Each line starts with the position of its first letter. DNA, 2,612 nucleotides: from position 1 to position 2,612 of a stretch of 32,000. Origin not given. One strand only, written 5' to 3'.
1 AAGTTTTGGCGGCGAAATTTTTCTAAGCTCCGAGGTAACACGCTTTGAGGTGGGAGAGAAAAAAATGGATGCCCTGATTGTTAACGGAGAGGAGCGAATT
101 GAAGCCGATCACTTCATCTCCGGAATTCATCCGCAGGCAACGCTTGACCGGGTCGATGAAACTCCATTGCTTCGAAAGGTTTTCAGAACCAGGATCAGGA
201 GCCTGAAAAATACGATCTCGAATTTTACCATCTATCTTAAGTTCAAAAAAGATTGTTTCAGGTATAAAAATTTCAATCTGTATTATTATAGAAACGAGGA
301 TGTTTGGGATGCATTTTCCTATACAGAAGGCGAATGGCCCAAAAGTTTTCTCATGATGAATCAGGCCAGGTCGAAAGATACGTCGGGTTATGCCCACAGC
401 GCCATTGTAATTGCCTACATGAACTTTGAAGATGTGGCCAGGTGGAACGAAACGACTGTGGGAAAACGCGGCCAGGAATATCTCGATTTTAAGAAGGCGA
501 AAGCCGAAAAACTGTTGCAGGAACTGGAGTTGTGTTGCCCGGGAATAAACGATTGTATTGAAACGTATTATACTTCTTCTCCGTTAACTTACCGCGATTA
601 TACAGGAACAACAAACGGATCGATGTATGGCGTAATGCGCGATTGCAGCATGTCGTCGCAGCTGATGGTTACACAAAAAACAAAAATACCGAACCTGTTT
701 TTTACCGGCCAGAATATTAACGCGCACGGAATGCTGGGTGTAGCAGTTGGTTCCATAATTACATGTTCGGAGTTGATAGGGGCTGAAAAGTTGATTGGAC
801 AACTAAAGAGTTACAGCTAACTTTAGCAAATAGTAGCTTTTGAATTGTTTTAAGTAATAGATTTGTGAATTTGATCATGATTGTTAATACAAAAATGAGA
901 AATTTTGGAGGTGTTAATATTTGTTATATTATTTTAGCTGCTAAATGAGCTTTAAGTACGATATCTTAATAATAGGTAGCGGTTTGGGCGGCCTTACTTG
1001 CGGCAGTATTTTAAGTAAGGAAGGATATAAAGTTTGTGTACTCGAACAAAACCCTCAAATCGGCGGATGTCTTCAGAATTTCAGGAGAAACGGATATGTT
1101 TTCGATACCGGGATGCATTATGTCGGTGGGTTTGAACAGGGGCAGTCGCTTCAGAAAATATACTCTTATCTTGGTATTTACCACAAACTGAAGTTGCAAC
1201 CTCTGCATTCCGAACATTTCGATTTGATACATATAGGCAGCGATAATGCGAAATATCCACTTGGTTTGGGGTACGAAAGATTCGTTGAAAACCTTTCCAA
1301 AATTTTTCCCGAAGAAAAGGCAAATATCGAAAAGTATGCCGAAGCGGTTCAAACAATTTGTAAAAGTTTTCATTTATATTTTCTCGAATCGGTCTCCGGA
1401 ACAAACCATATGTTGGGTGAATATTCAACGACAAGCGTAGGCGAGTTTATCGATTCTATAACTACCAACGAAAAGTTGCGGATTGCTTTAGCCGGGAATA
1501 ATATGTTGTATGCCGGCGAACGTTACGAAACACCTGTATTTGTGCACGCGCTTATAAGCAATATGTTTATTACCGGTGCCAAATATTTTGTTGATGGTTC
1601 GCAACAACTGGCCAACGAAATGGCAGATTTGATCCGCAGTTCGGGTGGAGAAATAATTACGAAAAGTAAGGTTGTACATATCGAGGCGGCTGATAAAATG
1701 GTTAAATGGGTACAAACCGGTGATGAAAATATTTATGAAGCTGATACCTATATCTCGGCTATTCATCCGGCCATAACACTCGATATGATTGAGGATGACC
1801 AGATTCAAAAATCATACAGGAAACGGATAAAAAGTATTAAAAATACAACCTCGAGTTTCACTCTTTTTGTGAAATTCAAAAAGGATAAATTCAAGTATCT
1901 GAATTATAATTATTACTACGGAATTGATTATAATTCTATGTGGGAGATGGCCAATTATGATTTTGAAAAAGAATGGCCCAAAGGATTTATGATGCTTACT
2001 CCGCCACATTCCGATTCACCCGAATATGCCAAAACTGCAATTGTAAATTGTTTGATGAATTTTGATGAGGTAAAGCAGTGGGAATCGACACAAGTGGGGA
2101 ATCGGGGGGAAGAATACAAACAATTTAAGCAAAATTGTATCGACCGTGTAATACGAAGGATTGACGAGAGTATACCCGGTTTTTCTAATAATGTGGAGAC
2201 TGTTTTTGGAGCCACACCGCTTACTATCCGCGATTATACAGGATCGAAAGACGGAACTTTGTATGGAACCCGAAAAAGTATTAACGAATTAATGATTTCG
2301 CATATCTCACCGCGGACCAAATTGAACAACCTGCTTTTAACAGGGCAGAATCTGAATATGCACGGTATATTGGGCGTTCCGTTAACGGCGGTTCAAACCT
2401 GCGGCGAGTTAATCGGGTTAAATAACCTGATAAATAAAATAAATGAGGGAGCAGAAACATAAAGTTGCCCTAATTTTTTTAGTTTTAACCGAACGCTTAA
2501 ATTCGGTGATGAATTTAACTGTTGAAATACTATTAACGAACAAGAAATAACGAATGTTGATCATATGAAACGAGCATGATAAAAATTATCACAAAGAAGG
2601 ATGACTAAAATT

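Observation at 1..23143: Two-arm flexirubin/aryl-polyene-type locus with a non-canonical accessory gene set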

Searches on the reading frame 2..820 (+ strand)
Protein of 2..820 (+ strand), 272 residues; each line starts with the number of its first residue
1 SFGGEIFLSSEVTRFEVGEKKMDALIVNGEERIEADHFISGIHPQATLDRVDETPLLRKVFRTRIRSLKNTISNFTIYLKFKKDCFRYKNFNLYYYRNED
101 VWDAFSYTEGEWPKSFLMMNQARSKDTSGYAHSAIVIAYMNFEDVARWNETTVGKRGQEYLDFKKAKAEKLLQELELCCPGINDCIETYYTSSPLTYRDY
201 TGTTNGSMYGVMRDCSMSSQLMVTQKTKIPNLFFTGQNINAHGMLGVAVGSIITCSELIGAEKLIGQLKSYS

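Call 5: search_protein_families(library=pfam, proteins=[window:50-820:+], max_evalue=0.01)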
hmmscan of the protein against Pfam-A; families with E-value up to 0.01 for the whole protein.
window:50-820:+ (256 aa): 0 families

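Call 9: search_protein_families(library=ncbifam, proteins=[window:2-820:+], max_evalue=0.001)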
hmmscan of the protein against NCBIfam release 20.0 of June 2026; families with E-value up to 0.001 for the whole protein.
window:2-820:+ (272 aa): 2 families
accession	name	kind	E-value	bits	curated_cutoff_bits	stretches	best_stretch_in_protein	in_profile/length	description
TIGR02733.1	desat_CrtD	equivalog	7.1e-12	44.7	549.7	1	3-259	246-489/492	C-3',4' desaturase CrtD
TIGR02730.1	carot_isom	equivalog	8.6e-09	34.7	586.9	1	2-260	242-489/493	carotenoid isomerase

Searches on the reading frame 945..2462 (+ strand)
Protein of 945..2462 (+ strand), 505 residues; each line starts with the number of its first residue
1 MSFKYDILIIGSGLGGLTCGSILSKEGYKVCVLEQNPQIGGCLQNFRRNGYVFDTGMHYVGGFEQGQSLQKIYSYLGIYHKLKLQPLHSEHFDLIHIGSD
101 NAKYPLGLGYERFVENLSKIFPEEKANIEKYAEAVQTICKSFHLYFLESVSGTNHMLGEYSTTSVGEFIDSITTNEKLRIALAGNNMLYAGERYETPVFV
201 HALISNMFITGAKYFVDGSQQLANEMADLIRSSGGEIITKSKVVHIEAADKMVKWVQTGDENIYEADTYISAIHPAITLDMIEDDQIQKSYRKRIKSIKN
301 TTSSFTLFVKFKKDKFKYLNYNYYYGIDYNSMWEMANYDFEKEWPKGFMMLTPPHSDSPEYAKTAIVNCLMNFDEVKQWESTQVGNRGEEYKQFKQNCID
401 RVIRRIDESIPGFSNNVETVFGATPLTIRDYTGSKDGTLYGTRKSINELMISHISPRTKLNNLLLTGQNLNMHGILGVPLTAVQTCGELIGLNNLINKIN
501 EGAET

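Call 5: search_protein_families(library=pfam, proteins=[window:945-2462:+], max_evalue=0.01)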
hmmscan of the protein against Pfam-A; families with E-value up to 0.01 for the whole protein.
window:945-2462:+ (505 aa): 11 families
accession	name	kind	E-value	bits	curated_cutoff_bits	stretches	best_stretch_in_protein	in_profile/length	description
PF01593.30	Amino_oxidase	-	9e-19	68.5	19.8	1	14-338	1-321/443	Flavin containing amine oxidoreductase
PF13450.12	NAD_binding_8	-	3.3e-17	62.9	21.9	1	9-76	1-68/68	NAD(P)-binding Rossmann-like domain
PF01266.30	DAO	-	2.2e-09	37.7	27.9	1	6-41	1-37/353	FAD dependent oxidoreductase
PF00890.30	FAD_binding_2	-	1.4e-06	28.3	20.4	1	6-43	1-38/414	FAD binding domain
PF07992.20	Pyr_redox_2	-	2.6e-06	27.5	26.1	0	5-40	1-38/291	Pyridine nucleotide-disulphide oxidoreductase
PF01946.23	Thi4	-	1.2e-05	25.2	26.2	1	5-42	18-56/235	Thi4 family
PF00070.33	Pyr_redox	-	1.7e-05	25.7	22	0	7-40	2-35/82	Pyridine nucleotide-disulphide oxidoreductase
PF03486.20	HI0933_like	-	8.2e-05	22.6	50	0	6-40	2-36/244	HI0933-like protein Rossmann domain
PF12831.13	FAD_oxidored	-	0.0002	21.2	27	1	6-43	1-38/416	FAD dependent oxidoreductase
PF01494.25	FAD_binding_3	-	0.00028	20.7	22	1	5-36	2-33/349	FAD binding domain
PF13738.12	Pyr_redox_3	-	0.00055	19.7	30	1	8-55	1-48/305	Pyridine nucleotide-disulphide oxidoreductase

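Call 9: search_protein_families(library=ncbifam, proteins=[window:945-2462:+], max_evalue=0.001)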
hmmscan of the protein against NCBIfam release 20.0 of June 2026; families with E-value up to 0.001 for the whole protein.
window:945-2462:+ (505 aa): 49 families (the best 25 are shown)
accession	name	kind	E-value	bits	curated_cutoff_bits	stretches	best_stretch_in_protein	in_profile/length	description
TIGR02733.1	desat_CrtD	equivalog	1.4e-42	146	549.7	2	110-488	118-487/492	C-3',4' desaturase CrtD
TIGR02730.1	carot_isom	equivalog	2.7e-25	89.1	586.9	2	5-157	1-151/493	carotenoid isomerase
TIGR02734.1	crtI_fam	subfamily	3.1e-24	85.5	238.1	1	8-447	2-444/504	phytoene desaturase family protein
NF005560.0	PRK07233.1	equivalog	3.9e-21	75.4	252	2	6-85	2-79/435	hypothetical protein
NF058655.1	CrtID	equivalog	7e-21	74.6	640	1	7-482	1-471/478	bifunctional phytoene desaturase/3,4-desaturase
NF042421.1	hydcarot_desat_CrtD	equivalog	5.9e-19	67.9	500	1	8-489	5-482/487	1-hydroxycarotenoid 3,4-desaturase CrtD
NF045637.1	carotdesatCrtDProt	equivalog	3.2e-17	62.2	580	1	7-483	1-473/485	1-hydroxycarotenoid 3,4-desaturase CrtD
TIGR03467.1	HpnE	equivalog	7.3e-14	51.9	283.05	1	8-83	2-77/430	hydroxysqualene dehydroxylase HpnE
NF005548.0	PRK07208.1-4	equivalog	6.3e-11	41.5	389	1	6-59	5-58/488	hypothetical protein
NF005547.0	PRK07208.1-3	equivalog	6.6e-10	38.3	380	1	5-59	5-59/465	hypothetical protein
NF045689.1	BCarotKetCrtO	equivalog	1.6e-09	36.9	1000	1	4-42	3-41/563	beta-carotene ketolase CrtO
NF005545.0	PRK07208.1-1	equivalog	2.2e-09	36.2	451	1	2-59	5-63/504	hypothetical protein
TIGR02731.1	phytoene_desat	equivalog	4.2e-08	32.4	569.4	1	7-84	2-78/453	15-cis-phytoene desaturase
NF005546.0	PRK07208.1-2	equivalog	1.5e-07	30.3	418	0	6-59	6-60/527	hypothetical protein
TIGR00562.1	proto_IX_ox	equivalog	2.5e-06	26.4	97.85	1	5-78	3-76/470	protoporphyrinogen oxidase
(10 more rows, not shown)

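Call 19: find_encoding_contigs(protein=window:945-2462:+, flank=10000, max_places=6)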
Protein window:945-2462:+ (505 aa): no gene with exactly this product is on record in the collection.

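Call 26: find_related_loci(query=window:945-2462:+, collection=genome_contigs, flank=10000)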
Query window:945-2462:+ (505 aa) in genome_contigs; peptide patterns used: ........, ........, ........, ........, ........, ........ (x = any residue, [..] = any of these).
200 stretches matched a pattern; 89 encode a relative of the query (tblastn E <= 1e-3); the best 80 are kept; 80 distinct loci.
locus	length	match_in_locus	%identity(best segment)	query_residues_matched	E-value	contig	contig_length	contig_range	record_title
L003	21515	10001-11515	77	1-505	0e+0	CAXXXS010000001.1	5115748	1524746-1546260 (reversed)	MAG: Bacteroidales bacterium isolate cfd47556-b600-40b4-9185-b1262979a081 genome assembly, contig: contig_1, whole genom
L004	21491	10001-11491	42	1-501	5e-137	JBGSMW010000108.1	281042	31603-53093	MAG: Draconibacterium sp. isolate JTS-AC24 k141_309719, whole genome shotgun sequence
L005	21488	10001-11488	42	1-500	8e-134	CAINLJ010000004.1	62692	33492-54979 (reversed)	MAG: uncultured Bacteroidia bacterium isolate Ki1-1-6m_bin-0276 genome assembly, contig: bin-0276:004/284, whole genome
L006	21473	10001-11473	42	5-499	1e-133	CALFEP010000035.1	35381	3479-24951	MAG TPA_asm: uncultured Bacteroidetes bacterium isolate SRR3330207_bin.16_CONCOCT_v1.1_MAG genome assembly, contig: ERZ7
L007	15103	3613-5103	43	1-501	2e-133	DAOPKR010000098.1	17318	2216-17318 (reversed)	MAG TPA_asm: Draconibacterium sp. isolate AMR_MDS_3246 NODE_3469_length_17318_cov_24.234838, whole genome shotgun sequen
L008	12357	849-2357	42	4-502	6e-133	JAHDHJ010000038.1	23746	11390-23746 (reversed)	MAG: Saprospiraceae bacterium isolate MAG-67 RZ_5981, whole genome shotgun sequence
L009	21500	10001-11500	41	4-502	7e-133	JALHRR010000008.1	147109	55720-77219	MAG: Saprospiraceae bacterium isolate maxbin.211 c_000000000731, whole genome shotgun sequence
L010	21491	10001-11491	41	1-501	2e-132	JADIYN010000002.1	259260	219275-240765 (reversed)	MAG: Draconibacterium sp. isolate AalE_18-Q3-R2-46_BATAC.180 tig00004348-10-2610600, whole genome shotgun sequence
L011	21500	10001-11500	42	4-502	4e-131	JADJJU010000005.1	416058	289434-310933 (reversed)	MAG: Saprospiraceae bacterium isolate Ejby_18-Q3-R6-50_MAXAC.240 tig00001722-10-4146250, whole genome shotgun sequence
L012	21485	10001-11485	42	1-499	7e-130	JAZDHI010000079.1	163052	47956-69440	MAG: Bacteroidota bacterium isolate MEGAHIT-group-0.314 k141_865803, whole genome shotgun sequence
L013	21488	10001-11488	43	5-499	5e-129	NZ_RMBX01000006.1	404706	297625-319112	Chitinophaga barathri strain YLT18 NODE_6_length_404706_cov_60.224824, whole genome shotgun sequence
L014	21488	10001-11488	43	5-499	2e-128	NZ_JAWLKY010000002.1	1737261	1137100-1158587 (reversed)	Chitinophaga sp. YIM B06452 Scaffold2, whole genome shotgun sequence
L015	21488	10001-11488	43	5-499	7e-128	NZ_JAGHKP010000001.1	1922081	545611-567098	Chitinophaga chungangae strain MAH-28 spades_K_17_127_1, whole genome shotgun sequence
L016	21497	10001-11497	42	5-502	4e-128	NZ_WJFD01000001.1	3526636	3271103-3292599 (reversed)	Chitinophaga sp. SYP-B3965 NODE_1, whole genome shotgun sequence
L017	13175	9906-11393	43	5-499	8e-128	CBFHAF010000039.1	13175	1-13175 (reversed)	MAG TPA_asm: uncultured Chitinophaga sp. isolate SRR29654721_concoct_32 genome assembly, contig: ERZ27252565.1902, whole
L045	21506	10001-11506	40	1-501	2e-118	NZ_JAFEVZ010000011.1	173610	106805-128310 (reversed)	Flavobacterium pectinovorum strain 9 NODE_11_length_173610_cov_40.338552, whole genome shotgun sequence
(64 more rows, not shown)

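Call 28: search_protein_families(library=pfam, proteins=[L003:29-844:+, L003:913-2217:+, L003:2277-2945:+, L003:2908-3474:+, L003:3482-3847:+, L003:3851-4624:+, L003:4625-8413:+, L003:8474-9970:+, L003:14853-15989:+, L003:13170-13547:+], max_evalue=0.01)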
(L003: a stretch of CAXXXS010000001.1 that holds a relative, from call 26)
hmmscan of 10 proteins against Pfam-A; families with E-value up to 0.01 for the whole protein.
L003:29-844:+ (271 aa): 5 families
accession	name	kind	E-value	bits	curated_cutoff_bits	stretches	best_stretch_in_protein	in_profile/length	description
PF13602.12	ADH_zinc_N_2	-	2.6e-21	77.4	27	1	145-266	4-134/134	Zinc-binding dehydrogenase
PF00107.32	ADH_zinc_N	-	7.7e-12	45.7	31.8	1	111-186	1-84/129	Zinc-binding dehydrogenase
PF08240.17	ADH_N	-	1.2e-10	42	23.5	1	3-69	24-103/104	Alcohol dehydrogenase GroES-like domain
PF01118.30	Semialdhyde_dh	-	0.00067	20.5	26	0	103-188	2-93/121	Semialdehyde dehydrogenase, NAD binding domain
PF00208.27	ELFV_dehydrog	-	0.0078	16.4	23.4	0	98-133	30-64/241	Glutamate/Leucine/Phenylalanine/Valine dehydrogenase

L003:913-2217:+ (434 aa): 2 families
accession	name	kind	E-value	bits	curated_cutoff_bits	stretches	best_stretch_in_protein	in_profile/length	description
PF00155.27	Aminotran_1_2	-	9e-20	71.6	19.7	1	35-353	4-311/361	Aminotransferase class I and II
PF12897.13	Asp_aminotransf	-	0.0043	16.4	27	0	16-205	8-201/421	Aspartate amino-transferase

L003:2277-2945:+ (222 aa): 1 family
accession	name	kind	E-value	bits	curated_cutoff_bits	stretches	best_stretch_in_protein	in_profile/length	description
PF03548.22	LolA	-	6.6e-16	58.9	23.6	1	53-221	2-164/165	Outer membrane lipoprotein carrier protein LolA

L003:2908-3474:+ (188 aa): 0 families

L003:3482-3847:+ (121 aa): 1 family
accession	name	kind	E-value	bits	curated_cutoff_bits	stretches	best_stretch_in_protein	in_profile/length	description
PF07977.19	FabA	-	0.00046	20.3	23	1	21-93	29-112/138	FabA-like domain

L003:3851-4624:+ (257 aa): 3 families
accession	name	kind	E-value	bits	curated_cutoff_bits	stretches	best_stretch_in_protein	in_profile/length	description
PF00535.33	Glycos_transf_2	-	2.8e-20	73.4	23.3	1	16-128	1-117/168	Glycosyl transferase family 2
PF13704.12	Glyco_tranf_2_4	-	7.7e-06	26.8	27.5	1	39-99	19-81/98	Glycosyl transferase family 2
PF10111.15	Glyco_tranf_2_2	-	0.00024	21.1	27.3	1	17-121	2-118/276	Glycosyltransferase like family 2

L003:4625-8413:+ (1262 aa): 8 families
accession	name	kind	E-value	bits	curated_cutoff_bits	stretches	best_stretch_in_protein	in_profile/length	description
PF01553.26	Acyltransferase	-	1.7e-19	70.4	23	1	885-1000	6-130/132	Acyltransferase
PF03176.21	MMPL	-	1.2e-13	51.2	20.5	2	227-409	100-296/333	MMPL family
PF05175.20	MTS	-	1.4e-06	28.5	23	1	1105-1209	31-142/170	Methyltransferase small domain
PF13649.12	Methyltransf_25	-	0.00065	20.8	27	1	1110-1201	2-97/97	Methyltransferase domain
PF13489.12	Methyltransf_23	-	0.0014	18.8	27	1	1103-1205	20-116/164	Methyltransferase domain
PF13847.12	Methyltransf_31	-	0.0019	18.3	27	1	1105-1249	3-142/145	Methyltransferase domain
PF01739.24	CheR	-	0.0048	16.8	27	1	1167-1216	135-184/195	CheR methyltransferase, SAM binding domain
PF08241.18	Methyltransf_11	-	0.0081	17.2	21.2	0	1110-1205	1-95/95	Methyltransferase domain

L003:8474-9970:+ (498 aa): 12 families
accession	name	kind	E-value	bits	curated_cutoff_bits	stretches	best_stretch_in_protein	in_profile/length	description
PF01593.30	Amino_oxidase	-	2.5e-18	67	19.8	1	12-427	1-390/443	Flavin containing amine oxidoreductase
PF13450.12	NAD_binding_8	-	6e-16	58.9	21.9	1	7-74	1-68/68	NAD(P)-binding Rossmann-like domain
PF03486.20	HI0933_like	-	1.2e-10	41.7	50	2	213-473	106-227/244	HI0933-like protein Rossmann domain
PF01266.30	DAO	-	1.9e-09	37.9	27.9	1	4-41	1-36/353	FAD dependent oxidoreductase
PF01494.25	FAD_binding_3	-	4.7e-08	33.1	22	1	2-35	1-34/349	FAD binding domain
PF01946.23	Thi4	-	6.5e-08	32.5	26.2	1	2-40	17-56/235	Thi4 family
PF00890.30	FAD_binding_2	-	4.7e-07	29.8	20.4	1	4-42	1-37/414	FAD binding domain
PF07992.20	Pyr_redox_2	-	8.1e-07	29.2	26.1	1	3-40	1-40/291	Pyridine nucleotide-disulphide oxidoreductase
PF12831.13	FAD_oxidored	-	0.00016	21.5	27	1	4-41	1-38/416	FAD dependent oxidoreductase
PF00070.33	Pyr_redox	-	0.00033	21.5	22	0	5-36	2-33/82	Pyridine nucleotide-disulphide oxidoreductase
PF13738.12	Pyr_redox_3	-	0.0037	17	30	0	6-53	1-48/305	Pyridine nucleotide-disulphide oxidoreductase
PF01134.28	GIDA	-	0.0055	16.2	22.1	0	4-35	1-32/391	Glucose inhibited division protein A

L003:14853-15989:+ (378 aa): 0 families

L003:13170-13547:+ (125 aa): 0 families

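Call 76: search_protein_families(library=pfam, proteins=[L013:11502-13184:+, L045:11524-13191:+], max_evalue=1)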
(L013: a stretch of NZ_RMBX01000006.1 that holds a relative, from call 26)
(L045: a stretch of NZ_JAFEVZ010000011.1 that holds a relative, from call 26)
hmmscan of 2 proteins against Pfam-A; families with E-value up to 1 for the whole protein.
L013:11502-13184:+ (560 aa): 11 families
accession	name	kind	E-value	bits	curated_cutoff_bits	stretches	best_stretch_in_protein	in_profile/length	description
PF03417.21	AAT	-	2.2e-22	80.3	23.2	1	203-430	4-219/225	Acyl-coenzyme A:6-aminopenicillanic acid acyl-transferase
PF13432.12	TPR_16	-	0.00014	22.7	32.7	1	502-536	24-58/65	Tetratricopeptide repeat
PF07719.23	TPR_2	-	0.00062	20.1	27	1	511-537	3-29/34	Tetratricopeptide repeat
PF13424.12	TPR_12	-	0.0019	18.8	30.1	1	504-536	40-72/77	Tetratricopeptide repeat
PF13181.12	TPR_8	-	0.012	16.1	25.7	1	510-536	2-28/34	Tetratricopeptide repeat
PF00515.34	TPR_1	-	0.052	13.8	27.8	1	516-536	8-28/34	Tetratricopeptide repeat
PF14559.12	TPR_19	-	0.13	13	25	1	500-537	16-53/68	Tetratricopeptide repeat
PF13374.12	TPR_10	-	0.13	12.7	27.5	1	516-536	9-29/42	Tetratricopeptide repeat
PF13428.12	TPR_14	-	0.24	12.6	23.5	1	511-536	3-28/44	Tetratricopeptide repeat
PF13174.12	TPR_6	-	0.25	12.5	26.3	0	511-535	2-26/33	Tetratricopeptide repeat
PF12895.13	ANAPC3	-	0.75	10.5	27.2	1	500-535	14-49/82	Anaphase-promoting complex, cyclosome, subunit 3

L045:11524-13191:+ (555 aa): 1 family
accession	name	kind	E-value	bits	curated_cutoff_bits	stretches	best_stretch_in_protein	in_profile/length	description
PF03417.21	AAT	-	5.2e-28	98.7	23.2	1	186-382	4-186/225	Acyl-coenzyme A:6-aminopenicillanic acid acyl-transferase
